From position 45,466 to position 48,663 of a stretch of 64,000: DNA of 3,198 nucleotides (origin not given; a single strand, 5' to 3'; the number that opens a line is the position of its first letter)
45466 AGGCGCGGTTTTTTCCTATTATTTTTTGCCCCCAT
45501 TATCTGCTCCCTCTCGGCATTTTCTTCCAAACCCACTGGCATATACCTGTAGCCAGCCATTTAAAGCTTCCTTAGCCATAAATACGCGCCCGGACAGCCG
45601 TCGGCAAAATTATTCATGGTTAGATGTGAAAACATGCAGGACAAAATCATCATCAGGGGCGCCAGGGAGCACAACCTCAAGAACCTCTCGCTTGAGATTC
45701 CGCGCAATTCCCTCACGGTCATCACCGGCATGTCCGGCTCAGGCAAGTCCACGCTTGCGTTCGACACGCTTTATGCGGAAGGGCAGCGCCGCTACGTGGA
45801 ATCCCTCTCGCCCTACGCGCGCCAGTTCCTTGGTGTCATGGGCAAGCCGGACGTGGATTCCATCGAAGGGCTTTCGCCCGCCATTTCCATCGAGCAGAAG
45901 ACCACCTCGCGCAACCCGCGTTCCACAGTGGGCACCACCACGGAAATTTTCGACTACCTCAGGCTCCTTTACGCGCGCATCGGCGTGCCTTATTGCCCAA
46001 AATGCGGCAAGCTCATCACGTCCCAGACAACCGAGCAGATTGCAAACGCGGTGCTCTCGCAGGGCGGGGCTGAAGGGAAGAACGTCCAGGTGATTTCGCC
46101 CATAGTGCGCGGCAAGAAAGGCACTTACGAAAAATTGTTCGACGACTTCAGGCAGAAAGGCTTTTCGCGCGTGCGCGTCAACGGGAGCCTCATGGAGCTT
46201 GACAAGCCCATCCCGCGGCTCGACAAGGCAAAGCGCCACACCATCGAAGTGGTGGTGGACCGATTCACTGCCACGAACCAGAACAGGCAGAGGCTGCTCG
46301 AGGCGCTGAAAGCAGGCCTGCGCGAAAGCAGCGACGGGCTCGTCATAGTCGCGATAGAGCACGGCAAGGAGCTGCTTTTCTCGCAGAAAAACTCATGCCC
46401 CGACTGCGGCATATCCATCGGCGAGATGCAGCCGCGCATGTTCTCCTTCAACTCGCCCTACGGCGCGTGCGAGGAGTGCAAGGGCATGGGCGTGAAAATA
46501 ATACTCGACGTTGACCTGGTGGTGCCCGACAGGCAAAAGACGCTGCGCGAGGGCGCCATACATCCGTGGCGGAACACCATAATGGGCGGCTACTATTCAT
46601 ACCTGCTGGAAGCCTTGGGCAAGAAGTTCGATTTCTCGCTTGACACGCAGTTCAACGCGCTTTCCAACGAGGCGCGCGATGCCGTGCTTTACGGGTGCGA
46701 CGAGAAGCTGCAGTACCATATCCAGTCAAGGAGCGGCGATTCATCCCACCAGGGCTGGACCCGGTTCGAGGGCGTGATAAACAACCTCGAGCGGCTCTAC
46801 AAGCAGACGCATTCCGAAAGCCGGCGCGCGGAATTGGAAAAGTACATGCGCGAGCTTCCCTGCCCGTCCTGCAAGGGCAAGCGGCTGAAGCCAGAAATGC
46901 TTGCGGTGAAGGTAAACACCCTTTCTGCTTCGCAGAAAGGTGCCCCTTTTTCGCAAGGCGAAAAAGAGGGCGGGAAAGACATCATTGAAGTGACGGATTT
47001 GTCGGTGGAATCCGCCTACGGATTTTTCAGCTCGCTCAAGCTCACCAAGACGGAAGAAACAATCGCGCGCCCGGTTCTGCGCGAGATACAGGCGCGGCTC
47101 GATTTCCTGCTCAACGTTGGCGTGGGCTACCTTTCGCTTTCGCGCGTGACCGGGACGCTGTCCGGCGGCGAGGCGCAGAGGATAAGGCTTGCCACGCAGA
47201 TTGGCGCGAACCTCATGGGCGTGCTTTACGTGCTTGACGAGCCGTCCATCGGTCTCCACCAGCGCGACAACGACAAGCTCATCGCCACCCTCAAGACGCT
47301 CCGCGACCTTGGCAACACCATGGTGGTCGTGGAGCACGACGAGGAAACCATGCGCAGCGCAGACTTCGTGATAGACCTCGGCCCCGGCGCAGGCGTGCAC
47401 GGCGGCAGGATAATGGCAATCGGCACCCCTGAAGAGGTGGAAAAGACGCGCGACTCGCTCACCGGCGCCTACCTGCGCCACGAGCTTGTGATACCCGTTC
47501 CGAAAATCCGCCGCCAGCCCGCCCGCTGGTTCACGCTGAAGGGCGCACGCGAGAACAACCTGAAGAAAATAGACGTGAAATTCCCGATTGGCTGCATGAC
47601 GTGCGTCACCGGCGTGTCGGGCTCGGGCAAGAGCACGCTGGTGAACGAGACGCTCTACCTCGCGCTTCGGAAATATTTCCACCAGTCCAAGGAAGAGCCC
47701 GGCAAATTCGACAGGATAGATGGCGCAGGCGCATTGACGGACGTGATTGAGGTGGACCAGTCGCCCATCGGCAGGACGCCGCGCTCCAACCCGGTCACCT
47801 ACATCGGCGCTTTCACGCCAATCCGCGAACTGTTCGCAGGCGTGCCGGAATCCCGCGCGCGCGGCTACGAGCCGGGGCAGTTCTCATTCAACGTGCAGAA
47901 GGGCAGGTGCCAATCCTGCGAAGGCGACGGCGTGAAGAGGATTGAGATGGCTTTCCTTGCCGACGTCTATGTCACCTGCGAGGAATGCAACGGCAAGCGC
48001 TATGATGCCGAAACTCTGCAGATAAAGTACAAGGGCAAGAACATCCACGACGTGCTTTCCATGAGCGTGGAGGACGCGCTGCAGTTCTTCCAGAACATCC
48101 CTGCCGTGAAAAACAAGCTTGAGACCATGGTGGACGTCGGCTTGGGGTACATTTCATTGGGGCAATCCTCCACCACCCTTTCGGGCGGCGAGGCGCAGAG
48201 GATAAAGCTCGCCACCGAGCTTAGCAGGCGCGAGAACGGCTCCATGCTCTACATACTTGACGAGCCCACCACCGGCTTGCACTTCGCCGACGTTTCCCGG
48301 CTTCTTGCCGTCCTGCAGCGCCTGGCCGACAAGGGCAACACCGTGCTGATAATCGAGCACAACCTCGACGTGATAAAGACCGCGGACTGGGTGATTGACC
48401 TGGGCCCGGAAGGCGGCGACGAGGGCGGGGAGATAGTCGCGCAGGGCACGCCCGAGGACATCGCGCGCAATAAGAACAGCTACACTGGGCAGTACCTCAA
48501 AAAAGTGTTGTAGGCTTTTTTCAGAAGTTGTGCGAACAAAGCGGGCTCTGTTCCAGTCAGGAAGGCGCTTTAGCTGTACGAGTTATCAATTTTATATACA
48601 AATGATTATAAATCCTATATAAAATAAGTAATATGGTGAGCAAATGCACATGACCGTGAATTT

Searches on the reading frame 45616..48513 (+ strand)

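Call 71: search_protein_families(library=pfam, proteins=[window:45616-48513:+], max_evalue=0.00001)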
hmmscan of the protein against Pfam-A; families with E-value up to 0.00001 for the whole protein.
window:45616-48513:+ (965 aa): 10 families
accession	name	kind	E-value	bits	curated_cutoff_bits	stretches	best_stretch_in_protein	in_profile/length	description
PF17755.6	UvrA_DNA-bind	-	3.9e-31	108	23.2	1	298-409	1-110/110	UvrA DNA-binding domain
PF17760.6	UvrA_inter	-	2.3e-30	105.1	23.3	1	137-247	1-107/109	UvrA interaction domain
PF00005.33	ABC_tran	-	7.8e-19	69.1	25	0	21-48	1-28/137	ABC transporter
PF02463.25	SMC_N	-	3.8e-11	43.3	40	0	852-927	134-209/220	RecF/RecN/SMC N terminal domain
PF13555.12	AAA_29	-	2.1e-09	37.4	27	0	25-47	16-38/61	P-loop containing region of AAA domain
PF13191.12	AAA_16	-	3.5e-08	34.6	32.6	0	661-689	26-56/167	AAA ATPase domain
PF13304.12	AAA_21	-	1.2e-07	32.6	27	0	856-912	239-295/304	AAA domain, putative AbiEii toxin, Type IV TA system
PF20703.3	nSTAND1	-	1.5e-06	28.6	27.1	0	17-89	19-87/379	Novel STAND NTPase 1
PF03193.22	RsgA_GTPase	-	4.8e-06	27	30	0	641-678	89-125/174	RsgA GTPase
PF13476.12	AAA_23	-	7e-06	27.3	27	0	10-47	1-35/201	AAA domain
